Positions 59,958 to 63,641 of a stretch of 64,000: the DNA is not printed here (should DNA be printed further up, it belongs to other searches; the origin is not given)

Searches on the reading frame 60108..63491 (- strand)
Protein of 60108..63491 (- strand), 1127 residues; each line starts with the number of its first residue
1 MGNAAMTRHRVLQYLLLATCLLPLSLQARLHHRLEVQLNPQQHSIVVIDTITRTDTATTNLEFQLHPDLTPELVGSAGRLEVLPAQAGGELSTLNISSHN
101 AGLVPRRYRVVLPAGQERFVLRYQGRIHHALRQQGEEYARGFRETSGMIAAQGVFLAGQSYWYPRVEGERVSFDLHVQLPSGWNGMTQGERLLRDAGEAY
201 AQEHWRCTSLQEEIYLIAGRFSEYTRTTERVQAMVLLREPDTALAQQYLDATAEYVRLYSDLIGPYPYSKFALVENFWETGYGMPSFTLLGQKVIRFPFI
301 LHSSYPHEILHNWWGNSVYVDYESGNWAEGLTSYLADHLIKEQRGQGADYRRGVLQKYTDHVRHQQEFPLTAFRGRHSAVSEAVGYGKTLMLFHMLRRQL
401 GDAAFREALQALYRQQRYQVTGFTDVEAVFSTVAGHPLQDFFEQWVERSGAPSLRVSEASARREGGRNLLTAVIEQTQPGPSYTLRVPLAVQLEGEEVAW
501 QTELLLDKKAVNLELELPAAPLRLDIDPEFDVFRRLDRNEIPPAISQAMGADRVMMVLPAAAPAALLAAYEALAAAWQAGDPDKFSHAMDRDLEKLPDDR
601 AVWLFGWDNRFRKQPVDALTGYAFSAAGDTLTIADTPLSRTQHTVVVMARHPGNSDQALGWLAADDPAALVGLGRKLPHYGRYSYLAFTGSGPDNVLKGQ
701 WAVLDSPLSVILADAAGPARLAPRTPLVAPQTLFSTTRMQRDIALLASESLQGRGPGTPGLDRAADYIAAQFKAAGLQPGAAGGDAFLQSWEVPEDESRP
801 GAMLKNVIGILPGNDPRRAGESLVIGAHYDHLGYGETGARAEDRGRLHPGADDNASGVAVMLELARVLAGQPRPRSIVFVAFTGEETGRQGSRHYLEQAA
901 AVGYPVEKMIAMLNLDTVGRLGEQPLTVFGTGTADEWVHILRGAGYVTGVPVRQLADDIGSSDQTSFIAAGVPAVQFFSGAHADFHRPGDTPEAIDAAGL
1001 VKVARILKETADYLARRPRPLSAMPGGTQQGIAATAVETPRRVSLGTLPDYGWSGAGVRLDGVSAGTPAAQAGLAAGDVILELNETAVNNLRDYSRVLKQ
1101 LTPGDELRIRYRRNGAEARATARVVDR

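Call 67: search_protein_families(library=pfam, proteins=[window:60108-63491:-], max_evalue=0.00001)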
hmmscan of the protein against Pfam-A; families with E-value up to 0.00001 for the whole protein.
window:60108-63491:- (1127 aa): 5 families
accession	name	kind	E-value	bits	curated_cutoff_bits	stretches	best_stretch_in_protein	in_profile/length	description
PF04389.22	Peptidase_M28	-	1.4e-41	142.8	21.3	1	806-1009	1-191/193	Peptidase family M28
PF13180.12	PDZ_2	-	1.1e-11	45.2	27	1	1058-1121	14-77/80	PDZ domain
PF01546.33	Peptidase_M20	-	2.8e-11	44.1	24.6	1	825-1011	2-204/206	Peptidase family M20/M25/M40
PF01433.26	Peptidase_M1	-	2.1e-09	37.7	27.7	1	307-445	73-218/218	Peptidase family M1 domain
PF17820.7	PDZ_6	-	6.7e-09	35.8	27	1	1062-1113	4-54/54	PDZ domain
